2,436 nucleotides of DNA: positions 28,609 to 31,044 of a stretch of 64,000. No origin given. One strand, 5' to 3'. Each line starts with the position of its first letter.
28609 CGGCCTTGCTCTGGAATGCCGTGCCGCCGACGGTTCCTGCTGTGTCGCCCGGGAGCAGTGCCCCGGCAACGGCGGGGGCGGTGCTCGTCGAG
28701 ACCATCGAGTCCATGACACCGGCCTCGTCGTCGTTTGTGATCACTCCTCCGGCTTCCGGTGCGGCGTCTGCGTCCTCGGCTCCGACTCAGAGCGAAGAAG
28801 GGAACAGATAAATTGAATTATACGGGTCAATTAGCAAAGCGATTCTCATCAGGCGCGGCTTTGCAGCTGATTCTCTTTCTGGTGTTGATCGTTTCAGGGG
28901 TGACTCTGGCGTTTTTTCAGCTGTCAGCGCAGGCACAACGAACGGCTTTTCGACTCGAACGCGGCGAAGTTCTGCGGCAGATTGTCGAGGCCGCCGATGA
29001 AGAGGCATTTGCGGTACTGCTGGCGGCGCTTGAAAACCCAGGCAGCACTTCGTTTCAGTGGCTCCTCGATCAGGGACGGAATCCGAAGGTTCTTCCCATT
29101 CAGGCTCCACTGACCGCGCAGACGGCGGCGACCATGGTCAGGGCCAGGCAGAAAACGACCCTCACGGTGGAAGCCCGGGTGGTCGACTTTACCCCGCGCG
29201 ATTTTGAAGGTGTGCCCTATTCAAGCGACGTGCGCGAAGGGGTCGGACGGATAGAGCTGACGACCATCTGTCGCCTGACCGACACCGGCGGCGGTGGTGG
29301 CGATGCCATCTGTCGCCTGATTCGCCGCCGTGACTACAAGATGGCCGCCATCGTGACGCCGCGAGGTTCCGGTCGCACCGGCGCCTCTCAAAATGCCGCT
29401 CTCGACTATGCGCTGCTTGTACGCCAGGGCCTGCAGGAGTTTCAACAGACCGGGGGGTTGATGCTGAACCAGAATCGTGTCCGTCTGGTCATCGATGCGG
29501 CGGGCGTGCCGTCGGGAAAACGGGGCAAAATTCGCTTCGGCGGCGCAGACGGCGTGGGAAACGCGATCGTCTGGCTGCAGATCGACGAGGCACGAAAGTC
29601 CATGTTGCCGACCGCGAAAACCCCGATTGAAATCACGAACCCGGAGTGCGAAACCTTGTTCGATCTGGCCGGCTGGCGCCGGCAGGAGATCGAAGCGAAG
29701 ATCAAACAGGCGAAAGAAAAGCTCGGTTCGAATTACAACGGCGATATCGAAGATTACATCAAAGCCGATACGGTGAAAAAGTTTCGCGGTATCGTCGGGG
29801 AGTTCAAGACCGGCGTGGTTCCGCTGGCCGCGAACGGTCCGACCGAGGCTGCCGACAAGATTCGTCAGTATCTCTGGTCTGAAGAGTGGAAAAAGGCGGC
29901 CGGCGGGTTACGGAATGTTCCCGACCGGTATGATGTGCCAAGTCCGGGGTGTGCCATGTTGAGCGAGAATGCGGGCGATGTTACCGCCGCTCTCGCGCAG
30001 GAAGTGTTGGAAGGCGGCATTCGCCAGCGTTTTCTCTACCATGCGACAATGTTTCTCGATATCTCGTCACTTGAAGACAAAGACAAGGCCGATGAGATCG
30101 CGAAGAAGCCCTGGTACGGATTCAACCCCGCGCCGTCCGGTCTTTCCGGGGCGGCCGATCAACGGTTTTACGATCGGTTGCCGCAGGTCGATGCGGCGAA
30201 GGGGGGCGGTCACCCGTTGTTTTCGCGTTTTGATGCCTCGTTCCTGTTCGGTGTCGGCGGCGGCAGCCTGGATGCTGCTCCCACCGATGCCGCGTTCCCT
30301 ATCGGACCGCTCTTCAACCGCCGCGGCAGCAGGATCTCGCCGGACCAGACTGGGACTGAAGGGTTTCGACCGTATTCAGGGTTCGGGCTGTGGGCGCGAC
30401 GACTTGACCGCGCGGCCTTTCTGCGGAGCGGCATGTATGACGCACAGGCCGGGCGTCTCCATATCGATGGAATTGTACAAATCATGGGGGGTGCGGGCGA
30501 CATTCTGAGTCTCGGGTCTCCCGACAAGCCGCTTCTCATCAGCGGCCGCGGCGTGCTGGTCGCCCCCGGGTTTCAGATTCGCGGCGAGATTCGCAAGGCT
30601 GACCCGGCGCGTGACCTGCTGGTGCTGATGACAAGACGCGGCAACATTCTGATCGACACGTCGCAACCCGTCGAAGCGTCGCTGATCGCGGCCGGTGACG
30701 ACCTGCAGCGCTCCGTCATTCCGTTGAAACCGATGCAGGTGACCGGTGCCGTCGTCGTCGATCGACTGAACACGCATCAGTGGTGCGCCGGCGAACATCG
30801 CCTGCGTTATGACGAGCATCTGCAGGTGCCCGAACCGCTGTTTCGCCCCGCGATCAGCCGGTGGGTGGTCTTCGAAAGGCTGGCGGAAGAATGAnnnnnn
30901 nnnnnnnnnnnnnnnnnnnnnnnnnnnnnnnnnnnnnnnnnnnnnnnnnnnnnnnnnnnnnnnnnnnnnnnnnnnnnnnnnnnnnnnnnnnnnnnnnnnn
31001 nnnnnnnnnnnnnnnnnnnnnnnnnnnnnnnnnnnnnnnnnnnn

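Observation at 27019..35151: Co-directional string coupling ECF sigma/anti-sigma, a large TM protein, two prepilin-like proteins and a HAMP-PP2C sensor phosphatase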

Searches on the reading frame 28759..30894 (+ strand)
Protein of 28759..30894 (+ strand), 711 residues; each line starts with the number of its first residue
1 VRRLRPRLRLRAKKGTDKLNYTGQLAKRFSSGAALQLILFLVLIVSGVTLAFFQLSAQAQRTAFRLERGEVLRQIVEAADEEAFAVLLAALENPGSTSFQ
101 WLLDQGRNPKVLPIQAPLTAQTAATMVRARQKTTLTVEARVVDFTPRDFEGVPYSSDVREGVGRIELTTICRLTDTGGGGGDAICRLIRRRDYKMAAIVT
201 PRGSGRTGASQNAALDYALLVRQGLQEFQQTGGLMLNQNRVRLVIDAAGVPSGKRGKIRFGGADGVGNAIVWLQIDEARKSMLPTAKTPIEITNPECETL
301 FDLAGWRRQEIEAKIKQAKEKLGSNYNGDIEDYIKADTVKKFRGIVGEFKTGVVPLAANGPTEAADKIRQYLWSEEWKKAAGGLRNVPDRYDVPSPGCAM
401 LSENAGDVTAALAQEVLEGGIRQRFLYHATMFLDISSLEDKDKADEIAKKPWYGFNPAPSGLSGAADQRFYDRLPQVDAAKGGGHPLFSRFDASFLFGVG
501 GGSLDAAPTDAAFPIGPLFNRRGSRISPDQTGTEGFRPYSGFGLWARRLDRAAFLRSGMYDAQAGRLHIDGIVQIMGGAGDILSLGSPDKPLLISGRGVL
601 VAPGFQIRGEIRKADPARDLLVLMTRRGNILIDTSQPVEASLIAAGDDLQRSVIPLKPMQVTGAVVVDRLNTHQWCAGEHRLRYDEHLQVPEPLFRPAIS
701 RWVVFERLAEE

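Call 4: search_protein_families(library=pfam, max_evalue=0.01, proteins=[window:28759-30894:+])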
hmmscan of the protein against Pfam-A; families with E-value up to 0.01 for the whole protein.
window:28759-30894:+ (711 aa): 0 families

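Call 8: search_protein_families(library=ncbifam, max_evalue=0.01, proteins=[window:28759-30894:+])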
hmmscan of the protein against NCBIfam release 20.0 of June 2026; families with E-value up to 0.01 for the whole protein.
window:28759-30894:+ (711 aa): 0 families

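Call 13: find_homologous_proteins(query=window:28759-30894:+, max_evalue=0.001)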
Query window:28759-30894:+ (711 aa): 4 proteins with E <= 0.001 among 8000 candidates.
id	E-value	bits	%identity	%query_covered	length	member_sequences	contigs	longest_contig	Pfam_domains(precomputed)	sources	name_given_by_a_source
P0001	0.0e+0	1526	100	95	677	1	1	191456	-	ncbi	-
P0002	0.0e+0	1012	65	94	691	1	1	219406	-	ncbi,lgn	ncbi:MAG: hypothetical protein WA705_13535 [Candidatus Ozemobacteraceae bacterium]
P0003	9.8e-288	974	63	95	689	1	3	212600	-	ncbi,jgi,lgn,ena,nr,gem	ncbi:MAG TPA: hypothetical protein PLU72_03820 [Candidatus Ozemobacteraceae bacterium]|nr:hypothetic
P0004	1.6e-211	722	71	63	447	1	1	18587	-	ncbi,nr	ncbi:MAG TPA: hypothetical protein PKO06_00005, partial [Candidatus Ozemobacteraceae bacterium]|nr:h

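Call 14: find_encoding_contigs(protein=P0002, flank=10000, max_places=3)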
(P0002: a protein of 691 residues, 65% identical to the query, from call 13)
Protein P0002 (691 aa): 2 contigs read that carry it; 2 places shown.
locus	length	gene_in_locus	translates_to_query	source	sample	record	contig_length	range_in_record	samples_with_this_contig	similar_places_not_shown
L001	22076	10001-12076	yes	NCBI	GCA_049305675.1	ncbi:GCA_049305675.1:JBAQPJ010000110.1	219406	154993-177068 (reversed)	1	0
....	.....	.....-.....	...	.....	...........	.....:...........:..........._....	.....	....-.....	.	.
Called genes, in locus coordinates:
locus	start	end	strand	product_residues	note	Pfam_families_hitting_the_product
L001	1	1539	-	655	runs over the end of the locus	PF00041:fn3 (faint), PF16656:Pur_ac_phosph_N (weak), PF28492:Beta_helix_4, PF05048:NosD, PF13229:Beta_helix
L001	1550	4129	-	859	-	-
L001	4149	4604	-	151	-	PF00293:NUDIX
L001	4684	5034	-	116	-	PF01740:STAS (weak)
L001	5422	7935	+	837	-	PF13646:HEAT_2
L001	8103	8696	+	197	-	-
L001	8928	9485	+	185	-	PF04542:Sigma70_r2, PF08281:Sigma70_r4_2 (weak), PF04545:Sigma70_r4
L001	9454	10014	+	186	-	-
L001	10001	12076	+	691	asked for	-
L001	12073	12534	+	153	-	-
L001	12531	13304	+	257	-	PF07963:N_methyl (weak)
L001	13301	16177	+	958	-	PF00672:HAMP, PF07228:SpoIIE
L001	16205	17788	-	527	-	PF01564:Spermine_synth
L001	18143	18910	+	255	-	-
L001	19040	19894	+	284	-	-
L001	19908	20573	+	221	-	-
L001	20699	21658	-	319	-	-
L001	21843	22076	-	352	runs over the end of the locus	PF03705:CheR_N (faint), PF01739:CheR, PF08241:Methyltransf_11 (weak), PF08242:Methyltransf_12 (faint), PF13649:Methyltransf_25 (weak)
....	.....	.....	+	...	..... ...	-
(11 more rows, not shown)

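Call 15: find_encoding_contigs(protein=P0003, flank=10000, max_places=3)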
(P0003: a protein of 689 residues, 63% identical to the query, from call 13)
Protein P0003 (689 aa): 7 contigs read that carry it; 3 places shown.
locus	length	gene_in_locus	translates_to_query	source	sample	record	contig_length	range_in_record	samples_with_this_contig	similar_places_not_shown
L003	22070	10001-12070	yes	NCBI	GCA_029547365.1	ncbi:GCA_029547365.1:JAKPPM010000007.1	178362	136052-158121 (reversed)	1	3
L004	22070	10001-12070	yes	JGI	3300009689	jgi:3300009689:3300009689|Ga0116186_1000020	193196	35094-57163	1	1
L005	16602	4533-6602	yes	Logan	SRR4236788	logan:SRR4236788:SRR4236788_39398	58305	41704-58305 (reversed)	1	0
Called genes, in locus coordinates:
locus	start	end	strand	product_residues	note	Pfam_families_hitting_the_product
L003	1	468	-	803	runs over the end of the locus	PF12705:PDDEXK_1 (weak), PF00270:DEAD (faint), PF06733:DEAD_2 (weak), PF13307:Helicase_C_2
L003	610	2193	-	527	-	PF01564:Spermine_synth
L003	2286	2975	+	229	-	-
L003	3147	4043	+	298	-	-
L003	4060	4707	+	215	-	-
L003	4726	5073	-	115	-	PF01740:STAS, PF13466:STAS_2 (weak)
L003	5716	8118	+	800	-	PF13646:HEAT_2 (weak)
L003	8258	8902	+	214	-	-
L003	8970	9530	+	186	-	PF04542:Sigma70_r2, PF08281:Sigma70_r4_2, PF04545:Sigma70_r4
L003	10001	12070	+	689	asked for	-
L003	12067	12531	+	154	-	-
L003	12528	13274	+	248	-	PF07963:N_methyl (weak)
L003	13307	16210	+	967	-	PF00672:HAMP, PF07228:SpoIIE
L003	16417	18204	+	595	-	PF01336:tRNA_anti-codon, PF00152:tRNA-synt_2, PF02938:GAD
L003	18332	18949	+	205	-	-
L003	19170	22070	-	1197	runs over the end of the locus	PF00873:ACR_tran, PF02355:SecD_SecF_C (faint)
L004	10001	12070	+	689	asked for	-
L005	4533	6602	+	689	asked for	-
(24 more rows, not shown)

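Call 16: find_encoding_contigs(protein=P0001, flank=10000, max_places=2)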
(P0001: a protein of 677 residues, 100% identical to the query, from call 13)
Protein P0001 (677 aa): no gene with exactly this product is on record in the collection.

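Call 19: find_related_loci(query=A1, collection=genome_contigs, flank=10000)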
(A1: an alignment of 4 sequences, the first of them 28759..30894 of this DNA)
Query A1 (711 aa) in genome_contigs; peptide patterns used: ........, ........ (x = any residue, [..] = any of these).
370 stretches matched a pattern, but none encodes a relative of the query by tblastn (E <= 1e-3).

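Call 29: search_solved_structures(query=A1, max_evalue=10)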
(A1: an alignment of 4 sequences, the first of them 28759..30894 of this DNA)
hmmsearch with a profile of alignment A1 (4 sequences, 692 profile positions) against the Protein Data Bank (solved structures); distinct sequences matched with E-value up to 10: 12.
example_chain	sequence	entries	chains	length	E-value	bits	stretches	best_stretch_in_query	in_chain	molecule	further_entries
7z28_A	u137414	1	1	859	1.3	10.1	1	43-134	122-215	Endoplasmic reticulum aminopeptidase 1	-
9gjs_A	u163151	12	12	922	1.4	10.1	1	43-134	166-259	Endoplasmic reticulum aminopeptidase 1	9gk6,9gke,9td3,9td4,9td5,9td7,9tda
6t6r_A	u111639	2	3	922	1.4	10.1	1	43-134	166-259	Endoplasmic reticulum aminopeptidase 1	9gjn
6ryf_A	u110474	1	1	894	1.4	10.1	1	43-134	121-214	Endoplasmic reticulum aminopeptidase 1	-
2yd0_A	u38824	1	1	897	1.4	10.1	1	43-134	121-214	ENDOPLASMIC RETICULUM AMINOPEPTIDASE 1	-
6m8p_A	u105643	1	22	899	1.4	10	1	43-134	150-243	Endoplasmic reticulum aminopeptidase 1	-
6q4r_A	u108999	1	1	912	1.5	10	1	43-134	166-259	Endoplasmic reticulum aminopeptidase 1,Endoplasmic reticulum aminopeptidase 1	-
3mdj_A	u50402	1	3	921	1.5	10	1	43-134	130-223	Endoplasmic reticulum aminopeptidase 1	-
6rqx_A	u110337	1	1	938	1.5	10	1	43-134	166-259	Endoplasmic reticulum aminopeptidase 1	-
6mgq_A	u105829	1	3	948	1.6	9.9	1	43-134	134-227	Endoplasmic reticulum aminopeptidase 1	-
3qnf_A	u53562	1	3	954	1.6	9.9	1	43-134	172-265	Endoplasmic reticulum aminopeptidase 1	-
9r2v_A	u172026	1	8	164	6.2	7.9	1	278-365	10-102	M16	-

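Call 32: search_protein_representatives(alignment_id=A1)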
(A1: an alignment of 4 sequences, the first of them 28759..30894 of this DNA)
Query: 4 sequences, 692 profile positions. Proteins with E-value up to 0.001 (for the whole library): 162; up to 1e-10: 143; up to 1e-30: 97. The best 150 are listed.
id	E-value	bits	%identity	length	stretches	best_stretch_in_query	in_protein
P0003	0.0e+00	1394.5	-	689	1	1-691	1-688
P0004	6.4e-261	883.8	-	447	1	6-451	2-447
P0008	1.9e-111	389.8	-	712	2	7-302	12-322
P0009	2.6e-105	369.5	-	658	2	10-283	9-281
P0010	7.1e-103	361.5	-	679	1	9-691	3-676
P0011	4.2e-99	349.0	-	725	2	375-691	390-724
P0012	4.5e-97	342.3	-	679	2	354-691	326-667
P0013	5.5e-95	335.4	-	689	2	377-688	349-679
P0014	6.9e-93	328.5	-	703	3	11-284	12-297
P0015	4.4e-91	322.5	-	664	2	326-690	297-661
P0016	2.5e-88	313.4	-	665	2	10-291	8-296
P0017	2.3e-86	306.9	-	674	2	18-283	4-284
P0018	5.4e-86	305.7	-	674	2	358-690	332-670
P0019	8.2e-85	301.8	-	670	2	9-272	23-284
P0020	6.4e-84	298.8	-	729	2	8-282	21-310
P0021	2.4e-83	296.9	-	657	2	9-282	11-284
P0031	1.7e-75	271.0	-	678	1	13-678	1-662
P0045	3.0e-67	243.7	-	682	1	8-691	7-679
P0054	1.4e-62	228.3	-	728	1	2-691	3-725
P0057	2.4e-61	224.2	-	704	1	15-690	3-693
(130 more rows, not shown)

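Call 38: find_homologous_proteins(query=A5, max_evalue=0.00001)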
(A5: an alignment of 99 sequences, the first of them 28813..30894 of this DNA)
Query A5 (99 sequences) (693 aa, profile of the alignment): 4 proteins with E <= 0.00001 among 8000 candidates.
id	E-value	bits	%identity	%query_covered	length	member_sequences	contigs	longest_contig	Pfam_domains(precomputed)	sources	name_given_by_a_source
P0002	1.2e-188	647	65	96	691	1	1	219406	-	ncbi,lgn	ncbi:MAG: hypothetical protein WA705_13535 [Candidatus Ozemobacteraceae bacterium]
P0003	6.8e-186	638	63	98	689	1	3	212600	-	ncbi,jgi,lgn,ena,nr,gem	ncbi:MAG TPA: hypothetical protein PLU72_03820 [Candidatus Ozemobacteraceae bacterium]|nr:hypothetic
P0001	1.5e-185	637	100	98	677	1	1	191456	-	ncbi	-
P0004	5.7e-105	371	71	64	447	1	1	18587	-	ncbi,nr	ncbi:MAG TPA: hypothetical protein PKO06_00005, partial [Candidatus Ozemobacteraceae bacterium]|nr:h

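Call 39: find_encoding_contigs(protein=P0008, flank=10000, max_places=2)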
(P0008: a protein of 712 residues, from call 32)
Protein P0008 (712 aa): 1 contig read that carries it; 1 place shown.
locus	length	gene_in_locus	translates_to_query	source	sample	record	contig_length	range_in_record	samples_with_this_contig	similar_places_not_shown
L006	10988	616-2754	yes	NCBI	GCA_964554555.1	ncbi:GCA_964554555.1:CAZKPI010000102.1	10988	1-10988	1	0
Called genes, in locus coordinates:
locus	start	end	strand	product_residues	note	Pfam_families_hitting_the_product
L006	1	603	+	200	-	?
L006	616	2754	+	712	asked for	-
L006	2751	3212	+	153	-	-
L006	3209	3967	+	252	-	PF07963:N_methyl (faint)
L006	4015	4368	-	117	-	PF01740:STAS (weak), PF13466:STAS_2 (weak)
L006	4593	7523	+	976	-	PF00672:HAMP, PF07228:SpoIIE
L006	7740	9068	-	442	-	PF07963:N_methyl (weak)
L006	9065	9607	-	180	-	-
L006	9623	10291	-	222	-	PF04773:FecR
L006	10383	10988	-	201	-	?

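Call 40: list_cluster_members(proteins=[P0008, P0009, P0010, P0013, P0015, P0021, P0031, P0045, P0054, P0057])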
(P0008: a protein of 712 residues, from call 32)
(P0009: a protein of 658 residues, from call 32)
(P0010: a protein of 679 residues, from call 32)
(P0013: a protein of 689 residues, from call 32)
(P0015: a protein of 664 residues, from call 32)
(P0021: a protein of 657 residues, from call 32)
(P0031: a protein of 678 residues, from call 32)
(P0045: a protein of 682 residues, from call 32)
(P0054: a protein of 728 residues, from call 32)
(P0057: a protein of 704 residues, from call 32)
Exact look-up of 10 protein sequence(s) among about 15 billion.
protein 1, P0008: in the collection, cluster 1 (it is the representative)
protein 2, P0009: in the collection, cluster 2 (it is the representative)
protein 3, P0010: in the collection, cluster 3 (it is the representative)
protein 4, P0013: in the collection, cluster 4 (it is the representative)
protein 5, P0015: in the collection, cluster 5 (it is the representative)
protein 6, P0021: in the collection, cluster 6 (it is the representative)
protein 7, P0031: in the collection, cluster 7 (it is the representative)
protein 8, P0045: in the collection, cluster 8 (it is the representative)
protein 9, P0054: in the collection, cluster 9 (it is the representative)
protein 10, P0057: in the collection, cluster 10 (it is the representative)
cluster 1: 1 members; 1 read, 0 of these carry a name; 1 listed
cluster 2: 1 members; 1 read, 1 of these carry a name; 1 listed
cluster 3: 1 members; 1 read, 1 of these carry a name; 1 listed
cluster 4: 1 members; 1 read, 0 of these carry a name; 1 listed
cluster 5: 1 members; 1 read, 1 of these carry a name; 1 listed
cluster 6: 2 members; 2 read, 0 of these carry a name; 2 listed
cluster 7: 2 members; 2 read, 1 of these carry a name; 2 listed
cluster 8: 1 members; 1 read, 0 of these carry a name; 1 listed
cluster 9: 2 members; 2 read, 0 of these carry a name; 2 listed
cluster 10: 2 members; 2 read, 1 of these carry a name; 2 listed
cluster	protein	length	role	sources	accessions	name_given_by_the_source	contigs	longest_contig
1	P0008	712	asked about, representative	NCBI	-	-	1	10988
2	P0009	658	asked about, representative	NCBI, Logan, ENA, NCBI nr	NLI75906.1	MAG: hypothetical protein GX442_05615 [Candidatus Riflebacteria bacterium] | hypothetical protein [Candidatus Riflebacteria bacterium]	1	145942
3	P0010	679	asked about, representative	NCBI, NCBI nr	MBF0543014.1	MAG: hypothetical protein HQM08_01205 [Candidatus Riflebacteria bacterium] | hypothetical protein [Candidatus Riflebacteria bacterium]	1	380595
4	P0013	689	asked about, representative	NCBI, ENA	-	-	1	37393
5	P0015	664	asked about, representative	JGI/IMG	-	hypothetical protein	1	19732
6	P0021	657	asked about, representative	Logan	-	-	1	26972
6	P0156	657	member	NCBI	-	-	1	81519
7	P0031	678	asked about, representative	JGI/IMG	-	Tfp pilus assembly protein PilX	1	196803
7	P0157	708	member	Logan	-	-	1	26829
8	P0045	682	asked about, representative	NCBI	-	-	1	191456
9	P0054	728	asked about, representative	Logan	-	-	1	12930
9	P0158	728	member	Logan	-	-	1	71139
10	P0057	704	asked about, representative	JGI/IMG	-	hypothetical protein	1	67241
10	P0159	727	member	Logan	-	-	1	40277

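Call 41: find_encoding_contigs(protein=P0045, flank=10000, max_places=2)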
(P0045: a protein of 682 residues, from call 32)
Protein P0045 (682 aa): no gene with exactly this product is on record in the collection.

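Call 42: find_encoding_contigs(protein=P0010, flank=10000, max_places=2)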
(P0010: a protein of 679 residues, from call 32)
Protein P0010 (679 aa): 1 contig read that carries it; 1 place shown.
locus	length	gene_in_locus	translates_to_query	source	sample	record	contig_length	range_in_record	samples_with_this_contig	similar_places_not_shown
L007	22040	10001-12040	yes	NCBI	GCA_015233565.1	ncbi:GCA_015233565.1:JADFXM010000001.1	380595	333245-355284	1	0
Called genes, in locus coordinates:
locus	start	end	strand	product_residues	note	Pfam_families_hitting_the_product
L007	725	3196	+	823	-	PF02985:HEAT (faint), PF13646:HEAT_2 (weak)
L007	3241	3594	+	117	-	-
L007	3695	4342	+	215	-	-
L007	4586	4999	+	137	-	-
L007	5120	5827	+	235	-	-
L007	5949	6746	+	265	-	-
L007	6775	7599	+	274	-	-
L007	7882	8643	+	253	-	-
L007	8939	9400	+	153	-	-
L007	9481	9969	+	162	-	PF04542:Sigma70_r2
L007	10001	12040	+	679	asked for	-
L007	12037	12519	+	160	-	-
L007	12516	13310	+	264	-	-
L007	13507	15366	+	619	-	PF01609:DDE_Tnp_1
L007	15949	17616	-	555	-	PF14104:DUF4277, PF01609:DDE_Tnp_1 (faint)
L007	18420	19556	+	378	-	PF01041:DegT_DnrJ_EryC1, PF00266:Aminotran_5 (weak)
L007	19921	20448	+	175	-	PF13302:Acetyltransf_3, PF13420:Acetyltransf_4, PF00583:Acetyltransf_1 (weak)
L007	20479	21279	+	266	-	-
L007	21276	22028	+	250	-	PF00005:ABC_tran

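Call 43: find_encoding_contigs(protein=P0031, flank=10000, max_places=2)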
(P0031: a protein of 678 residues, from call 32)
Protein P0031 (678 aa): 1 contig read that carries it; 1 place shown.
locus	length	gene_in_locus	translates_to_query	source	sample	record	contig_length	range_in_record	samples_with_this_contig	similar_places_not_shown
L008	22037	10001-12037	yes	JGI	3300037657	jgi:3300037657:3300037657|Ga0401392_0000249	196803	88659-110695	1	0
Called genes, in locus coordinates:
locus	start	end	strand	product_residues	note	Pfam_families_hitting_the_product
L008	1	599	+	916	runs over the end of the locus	PF07719:TPR_2 (faint), PF13424:TPR_12 (faint)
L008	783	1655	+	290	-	-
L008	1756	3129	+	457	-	PF00082:Peptidase_S8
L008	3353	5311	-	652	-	PF13581:HATPase_c_2, PF02518:HATPase_c (weak), PF13185:GAF_2 (faint), PF13492:GAF_3 (faint), PF01590:GAF, PF00990:GGDEF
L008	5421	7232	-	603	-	PF01235:Na_Ala_symp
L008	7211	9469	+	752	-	PF13646:HEAT_2 (weak)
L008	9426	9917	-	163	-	-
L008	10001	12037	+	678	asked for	-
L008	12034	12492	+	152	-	-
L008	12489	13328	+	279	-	PF07963:N_methyl (weak)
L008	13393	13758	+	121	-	PF01740:STAS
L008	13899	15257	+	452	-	PF13375:RnfC_N, PF01512:Complex1_51K, PF10531:SLBB, PF12838:Fer4_7 (faint), PF13237:Fer4_10 (weak)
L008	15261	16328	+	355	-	PF03116:NQR2_RnfD_RnfE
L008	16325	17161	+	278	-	PF04205:FMN_bind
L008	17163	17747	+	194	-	PF02508:Rnf-Nqr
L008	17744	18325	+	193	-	PF02508:Rnf-Nqr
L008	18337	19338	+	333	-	PF04060:FeS, PF12838:Fer4_7 (weak), PF13187:Fer4_9, PF13187:Fer4_9, PF12838:Fer4_7, PF13187:Fer4_9, PF13237:Fer4_10, PF14697:Fer4_21, +15 more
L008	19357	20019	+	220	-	PF02660:G3P_acyltransf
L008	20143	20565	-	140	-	-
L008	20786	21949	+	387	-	-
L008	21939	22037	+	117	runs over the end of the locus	PF00355:Rieske, PF13806:Rieske_2, PF22543:Rieske_4 (weak)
